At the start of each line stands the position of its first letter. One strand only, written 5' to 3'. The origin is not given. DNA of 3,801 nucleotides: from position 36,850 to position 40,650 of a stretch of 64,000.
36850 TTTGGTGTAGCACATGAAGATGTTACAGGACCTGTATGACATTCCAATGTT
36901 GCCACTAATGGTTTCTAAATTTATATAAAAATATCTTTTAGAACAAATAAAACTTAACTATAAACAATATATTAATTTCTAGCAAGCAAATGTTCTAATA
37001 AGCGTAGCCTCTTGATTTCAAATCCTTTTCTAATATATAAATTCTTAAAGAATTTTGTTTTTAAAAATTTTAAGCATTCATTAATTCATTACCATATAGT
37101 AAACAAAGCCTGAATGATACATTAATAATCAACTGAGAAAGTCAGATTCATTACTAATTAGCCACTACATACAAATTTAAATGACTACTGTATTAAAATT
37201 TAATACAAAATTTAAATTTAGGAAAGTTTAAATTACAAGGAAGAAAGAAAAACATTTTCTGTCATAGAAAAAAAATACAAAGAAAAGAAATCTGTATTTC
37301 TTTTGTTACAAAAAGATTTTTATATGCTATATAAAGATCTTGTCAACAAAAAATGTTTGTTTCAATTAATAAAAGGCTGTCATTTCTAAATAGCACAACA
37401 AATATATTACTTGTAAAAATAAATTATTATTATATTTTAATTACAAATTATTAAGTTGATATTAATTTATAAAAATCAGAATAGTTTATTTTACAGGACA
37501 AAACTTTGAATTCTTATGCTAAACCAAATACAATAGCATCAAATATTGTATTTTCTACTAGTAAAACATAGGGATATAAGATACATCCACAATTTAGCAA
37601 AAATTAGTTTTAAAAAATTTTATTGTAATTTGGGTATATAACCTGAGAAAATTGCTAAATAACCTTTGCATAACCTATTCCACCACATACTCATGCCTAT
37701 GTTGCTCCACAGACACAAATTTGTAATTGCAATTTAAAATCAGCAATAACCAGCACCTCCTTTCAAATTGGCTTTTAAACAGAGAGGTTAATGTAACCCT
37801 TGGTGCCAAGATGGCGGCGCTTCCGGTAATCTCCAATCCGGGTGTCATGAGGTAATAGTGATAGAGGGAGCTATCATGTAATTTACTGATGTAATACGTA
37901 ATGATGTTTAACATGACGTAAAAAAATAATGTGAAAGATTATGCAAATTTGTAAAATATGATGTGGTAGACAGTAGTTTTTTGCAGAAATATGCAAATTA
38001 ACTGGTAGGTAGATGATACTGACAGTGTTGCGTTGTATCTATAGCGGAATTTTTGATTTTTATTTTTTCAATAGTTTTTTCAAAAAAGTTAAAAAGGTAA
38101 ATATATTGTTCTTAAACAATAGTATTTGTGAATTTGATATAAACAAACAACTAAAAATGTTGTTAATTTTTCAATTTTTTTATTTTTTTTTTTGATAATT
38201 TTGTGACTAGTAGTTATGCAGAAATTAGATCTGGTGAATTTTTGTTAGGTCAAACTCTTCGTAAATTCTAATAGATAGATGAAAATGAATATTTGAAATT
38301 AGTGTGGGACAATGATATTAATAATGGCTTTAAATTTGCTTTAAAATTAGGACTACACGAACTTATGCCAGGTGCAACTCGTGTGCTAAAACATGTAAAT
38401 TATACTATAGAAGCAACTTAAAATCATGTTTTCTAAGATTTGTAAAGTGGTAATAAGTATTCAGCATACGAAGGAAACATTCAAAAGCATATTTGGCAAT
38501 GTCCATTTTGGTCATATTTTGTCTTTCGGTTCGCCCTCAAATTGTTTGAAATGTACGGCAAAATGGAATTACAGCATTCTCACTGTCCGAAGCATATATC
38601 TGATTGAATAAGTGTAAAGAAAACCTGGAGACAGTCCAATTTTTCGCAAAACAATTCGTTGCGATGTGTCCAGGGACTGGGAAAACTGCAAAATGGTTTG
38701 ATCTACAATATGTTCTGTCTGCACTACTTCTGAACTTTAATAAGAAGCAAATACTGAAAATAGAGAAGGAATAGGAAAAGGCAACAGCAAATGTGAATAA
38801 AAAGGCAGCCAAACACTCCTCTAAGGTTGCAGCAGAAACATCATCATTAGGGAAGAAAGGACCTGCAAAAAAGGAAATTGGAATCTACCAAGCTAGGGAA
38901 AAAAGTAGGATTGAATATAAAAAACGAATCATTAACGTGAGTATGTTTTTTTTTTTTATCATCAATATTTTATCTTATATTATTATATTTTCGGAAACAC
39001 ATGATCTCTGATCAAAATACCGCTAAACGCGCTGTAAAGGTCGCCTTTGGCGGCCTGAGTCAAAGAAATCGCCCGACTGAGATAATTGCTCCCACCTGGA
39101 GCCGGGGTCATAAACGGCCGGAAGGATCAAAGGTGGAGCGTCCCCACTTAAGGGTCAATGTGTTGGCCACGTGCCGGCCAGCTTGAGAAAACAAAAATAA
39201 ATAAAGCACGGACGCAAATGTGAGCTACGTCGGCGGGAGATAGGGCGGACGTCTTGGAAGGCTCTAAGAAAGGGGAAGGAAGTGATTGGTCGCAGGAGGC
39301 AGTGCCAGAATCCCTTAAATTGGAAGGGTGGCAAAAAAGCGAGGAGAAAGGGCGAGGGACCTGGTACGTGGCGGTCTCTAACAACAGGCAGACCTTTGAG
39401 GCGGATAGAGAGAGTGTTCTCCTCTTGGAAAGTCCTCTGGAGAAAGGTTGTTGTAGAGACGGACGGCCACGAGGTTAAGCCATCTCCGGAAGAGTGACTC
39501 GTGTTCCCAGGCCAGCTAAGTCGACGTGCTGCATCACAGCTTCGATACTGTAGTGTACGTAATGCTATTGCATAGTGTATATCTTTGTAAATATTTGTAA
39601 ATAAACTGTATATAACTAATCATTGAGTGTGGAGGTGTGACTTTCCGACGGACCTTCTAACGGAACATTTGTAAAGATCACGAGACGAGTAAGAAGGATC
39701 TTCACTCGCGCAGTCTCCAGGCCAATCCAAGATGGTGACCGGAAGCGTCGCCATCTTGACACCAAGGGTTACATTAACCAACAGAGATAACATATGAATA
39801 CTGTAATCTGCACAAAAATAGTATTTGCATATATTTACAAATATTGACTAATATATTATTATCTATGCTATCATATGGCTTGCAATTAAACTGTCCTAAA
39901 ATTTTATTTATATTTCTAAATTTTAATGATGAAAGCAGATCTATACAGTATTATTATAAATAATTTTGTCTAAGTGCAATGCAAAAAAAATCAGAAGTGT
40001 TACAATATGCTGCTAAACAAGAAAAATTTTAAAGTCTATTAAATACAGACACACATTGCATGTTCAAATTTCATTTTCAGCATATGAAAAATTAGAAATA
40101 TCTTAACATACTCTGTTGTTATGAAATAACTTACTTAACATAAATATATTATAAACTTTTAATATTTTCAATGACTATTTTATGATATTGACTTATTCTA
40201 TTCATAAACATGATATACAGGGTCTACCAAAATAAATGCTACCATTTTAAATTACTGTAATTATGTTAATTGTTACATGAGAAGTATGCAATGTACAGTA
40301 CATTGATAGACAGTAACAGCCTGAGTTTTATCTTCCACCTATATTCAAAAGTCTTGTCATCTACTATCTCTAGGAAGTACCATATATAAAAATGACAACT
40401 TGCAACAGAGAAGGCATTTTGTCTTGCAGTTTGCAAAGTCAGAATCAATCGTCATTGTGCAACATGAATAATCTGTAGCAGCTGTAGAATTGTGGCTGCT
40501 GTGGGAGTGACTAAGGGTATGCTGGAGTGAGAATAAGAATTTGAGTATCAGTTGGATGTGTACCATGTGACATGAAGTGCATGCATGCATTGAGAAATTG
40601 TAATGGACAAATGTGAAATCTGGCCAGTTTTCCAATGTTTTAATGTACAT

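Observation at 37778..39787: A 2-kb hAT-like element (8-bp TSD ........, 45-bp TIRs) carrying unusually GC-rich cargo and a candidate captured exon with a GT donor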

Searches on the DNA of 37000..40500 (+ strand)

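Call 6: search_rna_families(source=window, start=37000, end=40500, threshold=evalue, max_evalue=1)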
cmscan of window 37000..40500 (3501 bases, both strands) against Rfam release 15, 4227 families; matches with E-value up to 1: 0.
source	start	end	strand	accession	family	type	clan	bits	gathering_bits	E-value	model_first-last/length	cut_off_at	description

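Call 53: search_dna_similar(query=window:37786-39779:+, collection=phages, mode=distant, max_evalue=0.001, max_rows=10)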
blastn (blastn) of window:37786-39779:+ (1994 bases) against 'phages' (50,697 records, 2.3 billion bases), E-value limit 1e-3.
No match.

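Call 54: search_dna_similar(query=window:37786-39779:+, collection=plasmids, mode=distant, max_evalue=0.001, max_rows=10)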
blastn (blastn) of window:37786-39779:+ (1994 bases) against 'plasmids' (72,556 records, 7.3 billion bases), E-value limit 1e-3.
No match.
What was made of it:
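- Tried and rejected: blastn against the phage and plasmid collections found nothing (calls 53, 54).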

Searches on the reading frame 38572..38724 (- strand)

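Call 11: search_protein_families(library=pfam, max_evalue=10, proteins=[window:38572-38724:-])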
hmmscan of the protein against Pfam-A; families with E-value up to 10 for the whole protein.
seq(51 aa): 1 family
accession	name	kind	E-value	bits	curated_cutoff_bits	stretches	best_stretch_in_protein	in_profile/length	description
PF08637.16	NCA2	-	0.12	12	20.6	1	20-48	155-183/289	ATP synthase regulation protein NCA2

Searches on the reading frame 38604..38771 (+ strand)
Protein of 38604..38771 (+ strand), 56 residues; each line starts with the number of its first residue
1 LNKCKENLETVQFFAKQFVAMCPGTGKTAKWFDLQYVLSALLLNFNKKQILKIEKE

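Call 11: search_protein_families(library=pfam, max_evalue=10, proteins=[window:38604-38771:+])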
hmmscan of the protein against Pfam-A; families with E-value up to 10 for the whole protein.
seq(56 aa): 1 family
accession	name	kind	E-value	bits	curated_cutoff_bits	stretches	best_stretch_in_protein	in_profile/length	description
PF11479.13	Suppressor_P21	-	0.011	16.3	26.9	1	4-52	5-53/80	RNA silencing suppressor P21 C-terminal domain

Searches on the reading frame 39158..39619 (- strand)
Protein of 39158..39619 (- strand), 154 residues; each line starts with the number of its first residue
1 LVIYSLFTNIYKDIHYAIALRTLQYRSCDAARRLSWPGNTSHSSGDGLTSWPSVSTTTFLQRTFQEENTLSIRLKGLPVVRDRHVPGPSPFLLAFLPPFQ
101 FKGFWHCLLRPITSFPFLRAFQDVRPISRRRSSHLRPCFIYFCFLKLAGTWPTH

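Call 55: search_protein_representatives(protein=window:39158-39619:-)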
Query: 154 residues. Proteins with E-value up to 0.001 (for the whole library): 0; up to 1e-10: 0; up to 1e-30: 0. The best 0 are listed.
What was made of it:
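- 39158..39619 (-): Longest stop-free frame of the element (154 codons). It is judged not to be coding. 0 hits among 1.84 billion protein representatives (call 55).
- The 154-aa frame found 0 hits among 1.84 billion representatives (call 55).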

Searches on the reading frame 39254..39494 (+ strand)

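Call 11: search_protein_families(library=pfam, max_evalue=10, proteins=[window:39254-39475:+, window:39282-39494:+])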
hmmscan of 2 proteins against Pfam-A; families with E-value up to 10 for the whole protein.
seq(74 aa): 0 families

seq(71 aa): 1 family
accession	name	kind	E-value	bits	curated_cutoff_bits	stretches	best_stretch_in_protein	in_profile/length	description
PF10623.15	PilI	-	0.052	13.6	25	1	35-59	45-68/77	Plasmid conjugative transfer protein PilI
